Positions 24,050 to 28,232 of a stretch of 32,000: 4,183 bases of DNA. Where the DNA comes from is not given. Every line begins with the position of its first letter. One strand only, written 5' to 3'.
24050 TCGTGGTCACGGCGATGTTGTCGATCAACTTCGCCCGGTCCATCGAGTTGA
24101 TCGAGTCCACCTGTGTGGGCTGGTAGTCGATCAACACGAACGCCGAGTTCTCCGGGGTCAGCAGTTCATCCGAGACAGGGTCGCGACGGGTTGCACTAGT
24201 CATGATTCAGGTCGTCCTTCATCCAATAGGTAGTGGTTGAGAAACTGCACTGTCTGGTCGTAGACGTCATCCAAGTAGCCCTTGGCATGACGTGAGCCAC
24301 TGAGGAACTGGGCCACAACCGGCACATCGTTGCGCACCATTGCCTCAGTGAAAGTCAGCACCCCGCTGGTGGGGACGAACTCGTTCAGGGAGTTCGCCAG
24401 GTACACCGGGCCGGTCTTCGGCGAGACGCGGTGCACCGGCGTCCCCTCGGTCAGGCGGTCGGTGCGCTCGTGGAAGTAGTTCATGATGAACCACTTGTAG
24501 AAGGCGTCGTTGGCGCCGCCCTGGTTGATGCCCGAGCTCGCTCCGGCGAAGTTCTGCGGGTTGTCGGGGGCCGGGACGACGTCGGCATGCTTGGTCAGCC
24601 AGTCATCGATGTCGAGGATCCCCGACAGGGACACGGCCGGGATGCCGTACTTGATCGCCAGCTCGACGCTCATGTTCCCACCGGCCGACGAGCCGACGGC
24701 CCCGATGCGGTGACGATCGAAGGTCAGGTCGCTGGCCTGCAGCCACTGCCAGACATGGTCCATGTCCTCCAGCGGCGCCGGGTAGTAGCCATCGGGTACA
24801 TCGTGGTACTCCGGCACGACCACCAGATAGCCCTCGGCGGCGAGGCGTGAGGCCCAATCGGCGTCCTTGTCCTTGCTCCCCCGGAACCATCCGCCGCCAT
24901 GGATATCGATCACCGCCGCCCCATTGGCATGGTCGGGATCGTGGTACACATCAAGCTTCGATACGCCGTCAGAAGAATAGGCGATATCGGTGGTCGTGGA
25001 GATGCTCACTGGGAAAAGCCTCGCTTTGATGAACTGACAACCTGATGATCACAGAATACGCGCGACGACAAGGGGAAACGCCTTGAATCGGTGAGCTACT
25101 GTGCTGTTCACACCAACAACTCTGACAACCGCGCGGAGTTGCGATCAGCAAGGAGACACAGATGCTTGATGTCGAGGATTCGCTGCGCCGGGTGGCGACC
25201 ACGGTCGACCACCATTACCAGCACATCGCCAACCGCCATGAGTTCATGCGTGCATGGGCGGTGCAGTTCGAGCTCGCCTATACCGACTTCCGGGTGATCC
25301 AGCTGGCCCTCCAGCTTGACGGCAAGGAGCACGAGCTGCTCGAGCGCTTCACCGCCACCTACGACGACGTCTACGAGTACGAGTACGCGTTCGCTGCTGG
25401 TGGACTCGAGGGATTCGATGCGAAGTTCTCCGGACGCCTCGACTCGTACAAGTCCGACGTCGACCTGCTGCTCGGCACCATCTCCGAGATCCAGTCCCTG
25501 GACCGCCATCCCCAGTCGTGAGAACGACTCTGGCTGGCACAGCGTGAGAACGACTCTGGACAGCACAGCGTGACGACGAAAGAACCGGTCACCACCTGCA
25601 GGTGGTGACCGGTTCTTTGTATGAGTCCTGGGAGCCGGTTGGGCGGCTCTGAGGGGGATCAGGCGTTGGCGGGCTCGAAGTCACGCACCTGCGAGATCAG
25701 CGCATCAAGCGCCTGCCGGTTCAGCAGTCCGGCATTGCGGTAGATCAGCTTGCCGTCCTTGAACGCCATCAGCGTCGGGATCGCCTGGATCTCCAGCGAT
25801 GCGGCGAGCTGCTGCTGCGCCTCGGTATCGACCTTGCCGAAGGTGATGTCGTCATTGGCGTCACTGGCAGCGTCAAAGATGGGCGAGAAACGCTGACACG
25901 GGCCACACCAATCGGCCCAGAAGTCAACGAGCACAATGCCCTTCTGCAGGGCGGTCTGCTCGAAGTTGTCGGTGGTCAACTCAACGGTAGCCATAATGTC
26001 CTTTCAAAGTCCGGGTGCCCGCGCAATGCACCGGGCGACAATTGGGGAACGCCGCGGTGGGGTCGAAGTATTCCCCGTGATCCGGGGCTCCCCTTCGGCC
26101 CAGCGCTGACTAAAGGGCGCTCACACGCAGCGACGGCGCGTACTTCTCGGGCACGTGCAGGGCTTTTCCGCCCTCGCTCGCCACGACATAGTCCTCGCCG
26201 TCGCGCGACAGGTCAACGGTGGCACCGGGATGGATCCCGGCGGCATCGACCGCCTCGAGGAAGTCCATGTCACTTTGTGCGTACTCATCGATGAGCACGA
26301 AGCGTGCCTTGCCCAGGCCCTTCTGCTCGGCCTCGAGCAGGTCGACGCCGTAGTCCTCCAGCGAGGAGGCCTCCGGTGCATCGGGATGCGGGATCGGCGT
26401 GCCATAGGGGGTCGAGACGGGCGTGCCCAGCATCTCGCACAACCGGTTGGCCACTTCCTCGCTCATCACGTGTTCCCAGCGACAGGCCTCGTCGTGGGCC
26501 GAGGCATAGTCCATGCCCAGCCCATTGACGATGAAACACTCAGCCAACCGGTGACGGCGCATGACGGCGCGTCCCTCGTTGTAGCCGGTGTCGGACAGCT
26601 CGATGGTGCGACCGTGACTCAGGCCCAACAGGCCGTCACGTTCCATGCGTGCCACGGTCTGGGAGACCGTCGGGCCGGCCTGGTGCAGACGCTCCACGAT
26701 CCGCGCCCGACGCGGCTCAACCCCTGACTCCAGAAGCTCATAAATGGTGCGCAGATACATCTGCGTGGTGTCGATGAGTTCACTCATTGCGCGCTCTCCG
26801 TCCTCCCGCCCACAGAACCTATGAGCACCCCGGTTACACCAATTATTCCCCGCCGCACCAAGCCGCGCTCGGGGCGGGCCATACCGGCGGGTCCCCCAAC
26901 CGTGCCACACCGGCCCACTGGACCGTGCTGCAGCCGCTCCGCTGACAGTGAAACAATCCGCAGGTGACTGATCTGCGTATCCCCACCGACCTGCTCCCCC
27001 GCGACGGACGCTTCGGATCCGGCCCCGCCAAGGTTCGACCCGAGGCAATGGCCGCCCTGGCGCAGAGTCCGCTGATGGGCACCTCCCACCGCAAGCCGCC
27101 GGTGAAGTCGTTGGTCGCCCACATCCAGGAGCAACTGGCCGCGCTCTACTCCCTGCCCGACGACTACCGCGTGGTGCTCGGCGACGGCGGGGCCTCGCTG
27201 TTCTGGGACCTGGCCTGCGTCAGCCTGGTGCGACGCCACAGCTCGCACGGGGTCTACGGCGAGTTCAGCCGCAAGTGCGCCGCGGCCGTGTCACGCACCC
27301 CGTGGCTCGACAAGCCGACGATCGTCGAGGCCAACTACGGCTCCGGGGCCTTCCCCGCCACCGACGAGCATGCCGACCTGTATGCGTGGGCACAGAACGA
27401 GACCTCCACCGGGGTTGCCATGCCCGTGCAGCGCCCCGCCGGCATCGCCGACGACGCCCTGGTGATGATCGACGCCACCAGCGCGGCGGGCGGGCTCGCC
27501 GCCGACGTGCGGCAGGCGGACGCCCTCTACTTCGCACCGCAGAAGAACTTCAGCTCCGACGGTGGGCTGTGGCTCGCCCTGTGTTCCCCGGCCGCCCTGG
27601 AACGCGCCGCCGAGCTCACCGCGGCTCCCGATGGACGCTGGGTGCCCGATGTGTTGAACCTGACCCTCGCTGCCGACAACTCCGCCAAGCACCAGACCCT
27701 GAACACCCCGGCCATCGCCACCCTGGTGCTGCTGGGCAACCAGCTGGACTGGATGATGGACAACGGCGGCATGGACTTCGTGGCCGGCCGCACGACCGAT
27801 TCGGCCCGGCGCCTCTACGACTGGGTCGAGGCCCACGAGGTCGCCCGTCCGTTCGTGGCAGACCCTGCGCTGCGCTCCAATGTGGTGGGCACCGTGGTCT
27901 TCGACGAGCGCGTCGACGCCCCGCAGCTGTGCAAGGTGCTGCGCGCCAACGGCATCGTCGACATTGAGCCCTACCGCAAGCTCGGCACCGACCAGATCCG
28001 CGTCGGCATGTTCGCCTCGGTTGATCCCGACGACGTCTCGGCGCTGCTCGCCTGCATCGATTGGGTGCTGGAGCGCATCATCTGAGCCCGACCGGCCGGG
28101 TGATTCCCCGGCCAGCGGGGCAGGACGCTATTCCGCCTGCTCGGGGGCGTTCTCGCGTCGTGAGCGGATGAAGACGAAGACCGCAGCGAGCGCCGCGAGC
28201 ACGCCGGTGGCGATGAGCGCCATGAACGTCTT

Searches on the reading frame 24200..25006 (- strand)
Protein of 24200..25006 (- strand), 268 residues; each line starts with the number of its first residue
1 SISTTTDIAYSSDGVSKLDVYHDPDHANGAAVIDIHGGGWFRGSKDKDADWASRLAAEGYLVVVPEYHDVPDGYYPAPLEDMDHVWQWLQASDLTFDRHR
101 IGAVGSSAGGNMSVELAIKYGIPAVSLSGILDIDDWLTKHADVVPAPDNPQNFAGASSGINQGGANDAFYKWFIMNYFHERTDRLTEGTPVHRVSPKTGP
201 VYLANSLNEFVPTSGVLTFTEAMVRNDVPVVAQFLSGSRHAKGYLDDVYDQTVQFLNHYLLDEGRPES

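Call 70: search_protein_families(library=pfam, max_evalue=0.001, proteins=[window:24200-25006:-])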
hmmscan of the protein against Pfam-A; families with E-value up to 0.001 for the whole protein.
window:24200-25006:- (268 aa): 3 families
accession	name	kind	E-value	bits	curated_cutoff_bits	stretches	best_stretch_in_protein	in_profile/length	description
PF20434.5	BD-FAE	-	3.9e-18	66.2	26.8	1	18-119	1-109/215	BD-FAE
PF07859.19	Abhydrolase_3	-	3e-16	60.2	25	1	32-119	1-91/210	alpha/beta hydrolase fold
PF00326.27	Peptidase_S9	-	1.3e-05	25.3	22.6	0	79-118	45-83/213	Prolyl oligopeptidase family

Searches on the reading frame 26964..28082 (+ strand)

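Call 70: search_protein_families(library=pfam, max_evalue=0.001, proteins=[window:26964-28082:+])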
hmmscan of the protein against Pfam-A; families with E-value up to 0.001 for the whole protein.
window:26964-28082:+ (373 aa): 1 family
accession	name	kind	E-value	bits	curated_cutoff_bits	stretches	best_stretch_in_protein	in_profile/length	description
PF00266.25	Aminotran_5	-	1.1e-12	48.1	21.5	1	134-331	137-333/371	Aminotransferase class-V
